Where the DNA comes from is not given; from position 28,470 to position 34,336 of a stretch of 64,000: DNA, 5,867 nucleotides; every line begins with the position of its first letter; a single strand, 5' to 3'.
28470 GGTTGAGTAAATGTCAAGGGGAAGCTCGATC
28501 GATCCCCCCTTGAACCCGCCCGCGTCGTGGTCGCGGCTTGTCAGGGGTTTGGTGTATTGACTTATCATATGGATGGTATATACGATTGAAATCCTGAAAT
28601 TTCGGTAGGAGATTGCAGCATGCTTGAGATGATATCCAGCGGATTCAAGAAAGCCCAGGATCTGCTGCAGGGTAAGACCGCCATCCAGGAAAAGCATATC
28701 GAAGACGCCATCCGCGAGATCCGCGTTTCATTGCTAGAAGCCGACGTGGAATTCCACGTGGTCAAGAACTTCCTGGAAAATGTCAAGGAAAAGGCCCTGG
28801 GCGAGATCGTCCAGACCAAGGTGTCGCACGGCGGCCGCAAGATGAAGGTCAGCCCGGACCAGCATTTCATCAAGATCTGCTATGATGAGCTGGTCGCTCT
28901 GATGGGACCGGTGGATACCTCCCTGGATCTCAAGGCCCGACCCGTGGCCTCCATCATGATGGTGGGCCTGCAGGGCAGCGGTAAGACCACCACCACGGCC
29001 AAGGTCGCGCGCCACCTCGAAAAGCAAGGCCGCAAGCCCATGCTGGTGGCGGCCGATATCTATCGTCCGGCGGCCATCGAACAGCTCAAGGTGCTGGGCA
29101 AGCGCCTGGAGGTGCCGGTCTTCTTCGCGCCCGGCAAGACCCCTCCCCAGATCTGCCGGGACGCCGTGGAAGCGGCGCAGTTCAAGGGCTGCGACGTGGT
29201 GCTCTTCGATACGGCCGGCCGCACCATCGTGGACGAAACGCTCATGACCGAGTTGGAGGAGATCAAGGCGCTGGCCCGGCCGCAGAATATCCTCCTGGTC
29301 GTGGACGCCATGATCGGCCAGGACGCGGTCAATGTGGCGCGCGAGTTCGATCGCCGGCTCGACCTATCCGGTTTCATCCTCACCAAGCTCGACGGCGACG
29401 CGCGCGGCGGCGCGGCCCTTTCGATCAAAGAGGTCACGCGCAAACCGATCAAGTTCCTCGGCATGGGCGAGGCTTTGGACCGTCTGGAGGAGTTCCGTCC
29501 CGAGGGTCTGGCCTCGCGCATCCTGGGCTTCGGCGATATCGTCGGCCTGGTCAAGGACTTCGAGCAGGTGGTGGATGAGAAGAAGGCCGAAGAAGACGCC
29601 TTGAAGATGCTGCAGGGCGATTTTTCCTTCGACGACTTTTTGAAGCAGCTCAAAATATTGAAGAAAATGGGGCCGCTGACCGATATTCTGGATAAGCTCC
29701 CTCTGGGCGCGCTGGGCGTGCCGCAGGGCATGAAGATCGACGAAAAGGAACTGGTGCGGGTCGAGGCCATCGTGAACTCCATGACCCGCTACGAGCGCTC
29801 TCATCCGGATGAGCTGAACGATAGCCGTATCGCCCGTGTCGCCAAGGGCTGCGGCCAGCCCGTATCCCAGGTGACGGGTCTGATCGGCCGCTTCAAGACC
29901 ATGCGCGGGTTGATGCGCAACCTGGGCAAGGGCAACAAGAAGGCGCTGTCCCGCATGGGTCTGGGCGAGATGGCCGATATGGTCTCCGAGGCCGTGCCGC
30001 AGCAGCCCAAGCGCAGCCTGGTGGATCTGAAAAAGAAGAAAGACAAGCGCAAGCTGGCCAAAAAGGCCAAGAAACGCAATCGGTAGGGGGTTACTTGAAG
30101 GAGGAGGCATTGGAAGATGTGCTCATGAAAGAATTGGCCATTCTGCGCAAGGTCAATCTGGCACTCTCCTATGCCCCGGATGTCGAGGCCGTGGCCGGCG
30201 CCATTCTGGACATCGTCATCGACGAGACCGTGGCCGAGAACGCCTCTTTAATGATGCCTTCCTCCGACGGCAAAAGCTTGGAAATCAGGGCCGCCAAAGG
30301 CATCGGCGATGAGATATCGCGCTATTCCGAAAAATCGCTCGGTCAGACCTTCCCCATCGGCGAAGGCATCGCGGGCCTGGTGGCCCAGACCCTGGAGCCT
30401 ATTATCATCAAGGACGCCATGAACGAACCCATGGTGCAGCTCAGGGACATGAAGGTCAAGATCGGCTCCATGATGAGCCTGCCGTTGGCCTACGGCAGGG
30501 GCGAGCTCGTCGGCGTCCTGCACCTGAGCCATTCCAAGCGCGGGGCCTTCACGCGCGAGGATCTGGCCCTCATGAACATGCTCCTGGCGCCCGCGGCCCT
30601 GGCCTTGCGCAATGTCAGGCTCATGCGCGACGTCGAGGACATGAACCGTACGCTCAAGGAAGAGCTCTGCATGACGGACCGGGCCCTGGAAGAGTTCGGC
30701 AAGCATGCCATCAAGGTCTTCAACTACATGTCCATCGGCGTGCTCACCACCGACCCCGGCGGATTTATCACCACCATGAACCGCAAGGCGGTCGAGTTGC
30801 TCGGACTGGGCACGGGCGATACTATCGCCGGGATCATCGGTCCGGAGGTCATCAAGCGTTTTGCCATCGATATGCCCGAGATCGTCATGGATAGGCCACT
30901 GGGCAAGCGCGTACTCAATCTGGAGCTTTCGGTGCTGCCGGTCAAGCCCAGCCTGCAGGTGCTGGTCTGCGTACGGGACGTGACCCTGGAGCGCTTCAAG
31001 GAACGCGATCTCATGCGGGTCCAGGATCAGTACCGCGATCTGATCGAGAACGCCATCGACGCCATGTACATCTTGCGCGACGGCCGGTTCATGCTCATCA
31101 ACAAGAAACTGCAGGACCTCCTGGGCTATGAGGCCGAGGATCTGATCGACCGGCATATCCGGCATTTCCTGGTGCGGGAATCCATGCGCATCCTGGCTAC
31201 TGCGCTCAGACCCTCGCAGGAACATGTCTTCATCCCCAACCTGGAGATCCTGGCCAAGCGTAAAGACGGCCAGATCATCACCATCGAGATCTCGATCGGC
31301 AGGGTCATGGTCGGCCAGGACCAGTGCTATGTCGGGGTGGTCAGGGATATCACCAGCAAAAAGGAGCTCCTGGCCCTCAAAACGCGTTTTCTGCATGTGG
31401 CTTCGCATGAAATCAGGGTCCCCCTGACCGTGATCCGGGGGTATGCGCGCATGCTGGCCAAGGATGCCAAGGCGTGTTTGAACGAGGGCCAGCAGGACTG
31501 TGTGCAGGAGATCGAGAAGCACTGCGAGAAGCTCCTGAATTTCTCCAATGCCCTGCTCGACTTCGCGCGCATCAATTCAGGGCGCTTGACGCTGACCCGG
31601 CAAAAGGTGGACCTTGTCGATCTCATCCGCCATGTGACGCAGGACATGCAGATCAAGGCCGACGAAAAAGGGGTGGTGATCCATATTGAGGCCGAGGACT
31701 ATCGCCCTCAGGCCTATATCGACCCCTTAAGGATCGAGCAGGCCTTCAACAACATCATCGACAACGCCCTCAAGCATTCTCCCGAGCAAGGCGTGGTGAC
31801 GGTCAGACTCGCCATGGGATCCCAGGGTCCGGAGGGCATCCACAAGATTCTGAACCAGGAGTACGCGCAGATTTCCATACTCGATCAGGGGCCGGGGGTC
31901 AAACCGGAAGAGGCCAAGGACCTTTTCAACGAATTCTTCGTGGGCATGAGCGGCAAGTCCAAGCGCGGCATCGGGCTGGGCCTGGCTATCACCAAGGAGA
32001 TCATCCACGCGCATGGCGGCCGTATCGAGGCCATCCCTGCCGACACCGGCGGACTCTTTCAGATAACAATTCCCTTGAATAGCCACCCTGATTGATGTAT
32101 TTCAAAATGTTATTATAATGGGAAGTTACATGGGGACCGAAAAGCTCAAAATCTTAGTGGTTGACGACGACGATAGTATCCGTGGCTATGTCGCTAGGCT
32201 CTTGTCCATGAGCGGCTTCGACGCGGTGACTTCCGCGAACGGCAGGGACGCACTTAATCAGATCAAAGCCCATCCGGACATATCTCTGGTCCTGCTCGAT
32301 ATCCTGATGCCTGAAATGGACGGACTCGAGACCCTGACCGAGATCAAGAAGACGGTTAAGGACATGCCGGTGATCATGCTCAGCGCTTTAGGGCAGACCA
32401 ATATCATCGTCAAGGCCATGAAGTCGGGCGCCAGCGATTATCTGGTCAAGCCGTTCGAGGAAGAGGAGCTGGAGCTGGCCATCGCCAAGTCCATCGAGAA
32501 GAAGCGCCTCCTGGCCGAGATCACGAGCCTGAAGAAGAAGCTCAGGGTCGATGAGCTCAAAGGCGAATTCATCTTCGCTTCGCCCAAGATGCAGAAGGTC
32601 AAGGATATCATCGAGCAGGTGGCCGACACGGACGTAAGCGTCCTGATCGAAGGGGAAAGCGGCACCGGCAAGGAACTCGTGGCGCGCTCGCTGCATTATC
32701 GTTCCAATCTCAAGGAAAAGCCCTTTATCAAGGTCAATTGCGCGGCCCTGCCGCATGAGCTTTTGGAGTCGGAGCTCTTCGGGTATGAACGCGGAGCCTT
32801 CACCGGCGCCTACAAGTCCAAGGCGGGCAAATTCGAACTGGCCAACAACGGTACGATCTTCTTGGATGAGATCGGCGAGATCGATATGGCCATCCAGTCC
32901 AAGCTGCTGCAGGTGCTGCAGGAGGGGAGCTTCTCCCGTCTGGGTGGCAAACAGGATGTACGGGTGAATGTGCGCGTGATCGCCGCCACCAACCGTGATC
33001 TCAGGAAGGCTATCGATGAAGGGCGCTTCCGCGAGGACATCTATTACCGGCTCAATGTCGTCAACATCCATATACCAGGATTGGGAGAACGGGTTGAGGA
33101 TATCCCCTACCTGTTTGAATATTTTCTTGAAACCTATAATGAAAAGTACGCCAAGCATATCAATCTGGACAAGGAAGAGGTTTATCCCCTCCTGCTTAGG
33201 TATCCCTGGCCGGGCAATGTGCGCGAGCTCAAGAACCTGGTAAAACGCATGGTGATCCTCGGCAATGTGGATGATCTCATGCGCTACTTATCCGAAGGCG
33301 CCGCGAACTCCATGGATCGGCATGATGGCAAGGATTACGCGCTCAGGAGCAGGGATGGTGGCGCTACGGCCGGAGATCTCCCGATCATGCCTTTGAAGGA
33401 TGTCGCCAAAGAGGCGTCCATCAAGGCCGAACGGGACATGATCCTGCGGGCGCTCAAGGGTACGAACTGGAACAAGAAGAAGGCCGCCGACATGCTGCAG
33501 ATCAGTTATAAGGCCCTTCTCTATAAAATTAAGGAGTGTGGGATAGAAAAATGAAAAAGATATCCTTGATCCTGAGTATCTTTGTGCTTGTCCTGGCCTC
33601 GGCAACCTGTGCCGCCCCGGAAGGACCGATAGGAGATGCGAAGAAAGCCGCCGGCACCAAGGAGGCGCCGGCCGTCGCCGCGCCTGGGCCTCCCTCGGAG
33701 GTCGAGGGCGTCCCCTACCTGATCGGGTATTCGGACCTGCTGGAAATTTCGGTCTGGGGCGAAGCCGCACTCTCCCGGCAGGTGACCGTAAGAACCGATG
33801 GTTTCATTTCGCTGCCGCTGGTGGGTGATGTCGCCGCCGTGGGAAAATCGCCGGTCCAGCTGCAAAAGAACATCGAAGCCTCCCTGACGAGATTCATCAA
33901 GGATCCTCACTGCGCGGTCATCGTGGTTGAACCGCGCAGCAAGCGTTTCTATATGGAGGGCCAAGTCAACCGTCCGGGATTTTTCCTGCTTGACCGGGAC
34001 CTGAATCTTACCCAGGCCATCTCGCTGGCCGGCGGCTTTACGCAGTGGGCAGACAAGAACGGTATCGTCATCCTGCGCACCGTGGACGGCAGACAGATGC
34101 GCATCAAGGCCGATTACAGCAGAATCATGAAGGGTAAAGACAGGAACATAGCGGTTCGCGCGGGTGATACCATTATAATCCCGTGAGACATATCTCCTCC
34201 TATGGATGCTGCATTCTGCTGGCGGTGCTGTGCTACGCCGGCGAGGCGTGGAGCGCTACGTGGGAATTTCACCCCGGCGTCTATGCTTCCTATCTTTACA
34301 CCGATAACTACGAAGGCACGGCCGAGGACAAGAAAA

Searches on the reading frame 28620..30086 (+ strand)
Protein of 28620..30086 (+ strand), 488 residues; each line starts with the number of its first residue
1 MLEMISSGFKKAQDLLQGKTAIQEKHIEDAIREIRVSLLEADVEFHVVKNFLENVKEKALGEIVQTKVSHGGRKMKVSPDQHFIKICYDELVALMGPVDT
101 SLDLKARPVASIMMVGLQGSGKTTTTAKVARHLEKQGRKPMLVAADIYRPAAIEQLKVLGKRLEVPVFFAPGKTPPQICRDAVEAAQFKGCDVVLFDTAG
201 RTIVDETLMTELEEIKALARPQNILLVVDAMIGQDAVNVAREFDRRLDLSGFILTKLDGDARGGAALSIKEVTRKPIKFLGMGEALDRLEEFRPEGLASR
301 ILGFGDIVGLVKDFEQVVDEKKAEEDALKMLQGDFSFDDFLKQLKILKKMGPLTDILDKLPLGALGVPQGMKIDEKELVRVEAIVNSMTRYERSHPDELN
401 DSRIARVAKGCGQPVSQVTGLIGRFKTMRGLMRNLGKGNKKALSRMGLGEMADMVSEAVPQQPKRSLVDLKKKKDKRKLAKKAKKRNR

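Call 7: search_protein_families(library=pfam, proteins=[window:28620-30086:+])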
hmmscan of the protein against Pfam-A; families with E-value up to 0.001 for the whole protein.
window:28620-30086:+ (488 aa): 4 families
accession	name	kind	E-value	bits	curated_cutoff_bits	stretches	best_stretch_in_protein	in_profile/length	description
PF00448.28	SRP54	-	1.9e-73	246.7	22.7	1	111-303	3-196/196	SRP54-type protein, GTPase domain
PF02978.25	SRP_SPB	-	4.3e-26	91.6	27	1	335-432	2-91/91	Signal peptide binding domain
PF02881.24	SRP54_N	-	1.4e-15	57.6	22.4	1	6-91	2-75/75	SRP54-type protein, helical bundle domain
PF01656.29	CbiA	-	1.1e-05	25.8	25.4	1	119-281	9-107/125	CobQ/CobB/MinD/ParA nucleotide binding domain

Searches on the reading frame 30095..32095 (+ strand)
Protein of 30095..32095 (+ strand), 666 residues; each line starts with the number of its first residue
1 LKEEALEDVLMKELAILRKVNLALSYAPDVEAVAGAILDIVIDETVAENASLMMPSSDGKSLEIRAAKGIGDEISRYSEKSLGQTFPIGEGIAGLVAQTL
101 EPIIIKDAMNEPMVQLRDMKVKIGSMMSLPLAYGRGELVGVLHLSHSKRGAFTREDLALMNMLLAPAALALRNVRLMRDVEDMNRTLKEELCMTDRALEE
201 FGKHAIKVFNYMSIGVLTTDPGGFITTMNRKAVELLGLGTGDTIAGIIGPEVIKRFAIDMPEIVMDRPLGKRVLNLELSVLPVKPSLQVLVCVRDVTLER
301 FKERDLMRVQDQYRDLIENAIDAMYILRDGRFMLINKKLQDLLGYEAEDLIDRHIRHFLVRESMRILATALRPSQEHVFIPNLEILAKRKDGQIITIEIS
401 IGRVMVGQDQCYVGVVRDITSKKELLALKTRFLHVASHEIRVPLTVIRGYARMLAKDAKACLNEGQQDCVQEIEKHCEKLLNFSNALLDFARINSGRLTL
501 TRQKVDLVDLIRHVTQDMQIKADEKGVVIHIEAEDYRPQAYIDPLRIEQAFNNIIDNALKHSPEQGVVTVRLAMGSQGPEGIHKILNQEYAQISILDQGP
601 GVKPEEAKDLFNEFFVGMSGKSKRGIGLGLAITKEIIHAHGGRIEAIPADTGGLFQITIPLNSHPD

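Call 8: search_protein_families(library=pfam, proteins=[window:30095-32095:+])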
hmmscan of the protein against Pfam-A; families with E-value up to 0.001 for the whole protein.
window:30095-32095:+ (666 aa): 10 families
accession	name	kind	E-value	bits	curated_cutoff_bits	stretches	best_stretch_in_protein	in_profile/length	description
PF02518.31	HATPase_c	-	3e-19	69.9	26.4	1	543-661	2-109/111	Histidine kinase-, DNA gyrase B-, and HSP90-like ATPase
PF13185.12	GAF_2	-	4.6e-17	62.9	28.6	1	29-171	3-135/136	GAF domain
PF00512.31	HisKA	-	8.4e-16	58.2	26.9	1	429-496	2-66/66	His Kinase A (phospho-acceptor) domain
PF00989.32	PAS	-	9.7e-15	55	22.6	1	312-419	2-113/113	PAS fold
PF01590.32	GAF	-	2.3e-12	48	22.4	1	29-171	1-133/133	GAF domain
PF13426.13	PAS_9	-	1.6e-11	44.9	27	1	322-420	2-102/103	PAS domain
PF13188.13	PAS_8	-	4.9e-11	42.5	21.8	1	312-356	2-48/65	PAS domain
PF13492.12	GAF_3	-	6.2e-09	36.8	27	1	38-173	10-129/129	GAF domain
PF08448.16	PAS_4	-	4.4e-07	30.6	23.1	1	328-423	13-109/110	PAS fold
PF24820.1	Diguanyl_cycl_sensor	-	2.4e-06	27.9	28.1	0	317-418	2-109/109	Diguanylate cyclase-like sensor domain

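Call 66: search_protein_families(library=ncbifam, proteins=[window:30095-32095:+], max_evalue=0.00001)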
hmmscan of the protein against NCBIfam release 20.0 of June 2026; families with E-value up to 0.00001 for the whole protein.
window:30095-32095:+ (666 aa): 74 families (the best 25 are shown)
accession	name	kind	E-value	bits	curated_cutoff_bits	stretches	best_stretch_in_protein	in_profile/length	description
NF033092.0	HK_WalK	equivalog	2e-47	162.1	725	1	328-660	276-593/594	cell wall metabolism sensor histidine kinase WalK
TIGR02966.1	phoR_proteo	equivalog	3.6e-46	157.7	334.2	1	309-646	4-319/333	phosphate regulon sensor histidine kinase PhoR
NF046044.1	PnpS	equivalog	6.5e-45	153.8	400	1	306-660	50-390/390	two-component system histidine kinase PnpS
NF047874.1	MASE3_PAS_HK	subfamily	4.6e-42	144.6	560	1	302-662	256-626/655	MASE3 domain-containing sensor histidine kinase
NF008468.0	PRK11360.1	equivalog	7e-41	140.3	646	1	305-663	262-610/616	two-component system sensor histidine kinase AtoS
TIGR02956.1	TMAO_torS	equivalog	1.7e-36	125.8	676.5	1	429-662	464-683/967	TMAO reductase system sensor histidine kinase/response regulator TorS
NF045911.1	TCSHisKinNblS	equivalog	3.9e-33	114.7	1000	1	315-647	270-605/621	two-component system sensor histidine kinase NblS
NF047465.1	hybrid_HK_LvrA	exception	1.1e-32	113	1200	1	424-662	197-423/819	hybrid histidine kinase/response regulator LvrA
NF008318.0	PRK11107.1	equivalog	1.5e-32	112.6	890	1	427-664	291-521/920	two-component sensor histidine kinase BarA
NF040691.1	MtrAB_MtrB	equivalog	4.9e-31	108.3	450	1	417-663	259-494/507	MtrAB system histidine kinase MtrB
NF008312.0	PRK11100.1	equivalog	1.2e-30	106.7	356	1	431-656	258-469/477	two-component system sensor histidine kinase CreC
NF008302.0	PRK11091.1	equivalog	1.4e-30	106.2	838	1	312-662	156-506/779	aerobic respiration two-component sensor histidine kinase ArcB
NF041880.1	EPS_EpsF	equivalog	5.6e-30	104.3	900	1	429-648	274-477/492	response regulator EpsF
NF006800.0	PRK09303.1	equivalog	8.3e-30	104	342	1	423-662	145-378/383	histidine kinase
NF038297.2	hybrid_HK_HrmK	equivalog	2.8e-29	102.2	725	1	427-663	233-459/607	hybrid histidine kinase/response regulator HrmK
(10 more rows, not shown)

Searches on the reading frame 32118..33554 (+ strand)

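Call 8: search_protein_families(library=pfam, proteins=[window:32118-33554:+])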
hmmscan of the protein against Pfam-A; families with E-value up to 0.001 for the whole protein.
window:32118-33554:+ (478 aa): 9 families
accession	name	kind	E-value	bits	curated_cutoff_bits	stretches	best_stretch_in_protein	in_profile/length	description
PF00158.32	Sigma54_activat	-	5.1e-73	244.7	20.2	1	152-318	2-168/168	Sigma-54 interaction domain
PF00072.30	Response_reg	-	9.3e-29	100.3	30.2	1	12-122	1-110/111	Response regulator receiver domain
PF14532.12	Sigma54_activ_2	-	6.6e-22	78.7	25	1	154-322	3-138/138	Sigma-54 interaction domain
PF25601.1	AAA_lid_14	-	5.2e-19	68.3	27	1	324-383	2-61/87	AAA+ ATPase lid domain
PF02954.25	HTH_8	-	2.1e-10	40.6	22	1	437-473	5-41/42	Bacterial regulatory protein, Fis family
PF07724.20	AAA_2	-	1.1e-09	39.1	27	1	173-304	4-136/166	AAA domain (Cdc48 subfamily)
PF07728.20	AAA_5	-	2.2e-08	34.6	22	1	175-293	2-123/139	AAA domain (dynein-related subfamily)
PF00004.35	AAA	-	1.6e-06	29.1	21.2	1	175-310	1-129/131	ATPase family associated with various cellular activities (AAA)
PF01078.27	Mg_chelatase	-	7.4e-06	25.9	20.3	0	230-292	93-157/207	Magnesium chelatase, subunit ChlI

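Call 66: search_protein_families(library=ncbifam, proteins=[window:32118-33554:+], max_evalue=0.00001)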
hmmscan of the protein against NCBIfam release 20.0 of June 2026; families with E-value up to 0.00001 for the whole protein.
window:32118-33554:+ (478 aa): 112 families (the best 25 are shown)
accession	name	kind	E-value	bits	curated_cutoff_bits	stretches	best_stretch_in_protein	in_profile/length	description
NF008469.0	PRK11361.1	equivalog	1.6e-131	439.2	714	1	10-477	5-457/461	acetoacetate metabolism transcriptional regulator AtoC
TIGR01818.1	ntrC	equivalog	2.7e-121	405.6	558.6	1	12-473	1-462/463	nitrogen regulation protein NR(I)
NF051870.1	NAssimRespRegNtrX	equivalog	3.4e-109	365.7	600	1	11-476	3-452/452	nitrogen assimilation response regulator NtrX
TIGR02915.1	PEP_resp_reg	equivalog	4.3e-107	358.7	502.6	1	12-470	1-438/445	PEP-CTERM-box response regulator transcription factor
NF007689.0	PRK10365.1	equivalog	6.7e-107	358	760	1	5-471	1-439/441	sigma-54-dependent response regulator transcription factor ZraR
TIGR01817.1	nifA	equivalog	9e-107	358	528.85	1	139-477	185-530/534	nif-specific transcriptional activator NifA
NF008176.1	PRK10923.1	equivalog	1.7e-105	353.3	620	1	11-477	5-469/469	nitrogen regulation protein NR(I)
NF041552.1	TF_PrdR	equivalog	4.8e-104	348.8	795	1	140-473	259-575/577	sigma-54 dependent transcriptional regulator PrdR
NF041946.1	LuxO_transreg_Vib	equivalog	5.2e-104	348.6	800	1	15-472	2-458/463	quorum-sensing sigma-54 dependent transcriptional regulator LuxO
NF011695.0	PRK15115.1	equivalog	4.7e-99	332.1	763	1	8-383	5-369/445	two-component system response regulator GlrR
NF003451.0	PRK05022.1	equivalog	1.6e-97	327.4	476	1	139-473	179-507/512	nitric oxide reductase transcriptional regulator NorR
NF038308.1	RNA_repair_RtcR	equivalog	1.4e-95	321.1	650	1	96-466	125-503/530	RNA repair transcriptional activator RtcR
NF050807.1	TransRegFlbDCaul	equivalog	1e-94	318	750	1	29-473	19-437/454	sigma-54-dependent transcriptional regulator FlbD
NF049963.1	RespRegFlgRCampy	domain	1.7e-92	310.5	750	1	12-387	3-372/429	fla regulon two-component system response regulator FlgR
NF041906.1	V4R_TF_MobR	exception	1.3e-83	281.3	999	1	131-473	210-543/544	phenol degradation transcriptional regulator MobR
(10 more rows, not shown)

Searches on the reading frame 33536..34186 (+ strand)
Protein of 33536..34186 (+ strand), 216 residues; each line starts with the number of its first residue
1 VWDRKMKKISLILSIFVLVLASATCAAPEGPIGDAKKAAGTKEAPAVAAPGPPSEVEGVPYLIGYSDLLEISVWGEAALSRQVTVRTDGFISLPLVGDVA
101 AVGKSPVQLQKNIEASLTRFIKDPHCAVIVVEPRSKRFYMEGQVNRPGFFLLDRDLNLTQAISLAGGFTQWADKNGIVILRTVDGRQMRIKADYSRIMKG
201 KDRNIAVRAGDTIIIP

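Call 8: search_protein_families(library=pfam, proteins=[window:33536-34186:+])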
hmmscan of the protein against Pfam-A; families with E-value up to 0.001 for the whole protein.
window:33536-34186:+ (216 aa): 3 families
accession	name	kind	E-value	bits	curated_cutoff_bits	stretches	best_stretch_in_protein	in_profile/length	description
PF02563.21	Poly_export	-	2.2e-20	73.1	28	1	60-130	6-76/77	Polysaccharide biosynthesis/export protein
PF10531.15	SLBB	-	1.5e-10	41.2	27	1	138-190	2-54/55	SLBB domain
PF22461.2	SLBB_2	-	1.5e-08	35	27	1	136-214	1-78/79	SLBB domain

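Call 66: search_protein_families(library=ncbifam, proteins=[window:33536-34186:+], max_evalue=0.00001)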
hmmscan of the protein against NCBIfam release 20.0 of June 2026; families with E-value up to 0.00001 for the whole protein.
window:33536-34186:+ (216 aa): 4 families
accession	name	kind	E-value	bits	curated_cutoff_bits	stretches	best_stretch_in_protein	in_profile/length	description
TIGR03027.2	pepcterm_export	equivalog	1.5e-36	125.6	180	1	61-216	3-165/169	XrtA/PEP-CTERM system exopolysaccharide export protein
NF041843.1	EpsY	equivalog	1.6e-32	112.4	320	1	60-215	52-210/211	exopolysaccharide export protein EpsY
TIGR03028.1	EpsE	equivalog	5.5e-26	91.3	262.65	1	61-215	2-159/239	polysaccharide export protein EpsE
NF011658.0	PRK15078.1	subfamily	2.7e-16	59.3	333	1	54-216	78-250/380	polysaccharide export protein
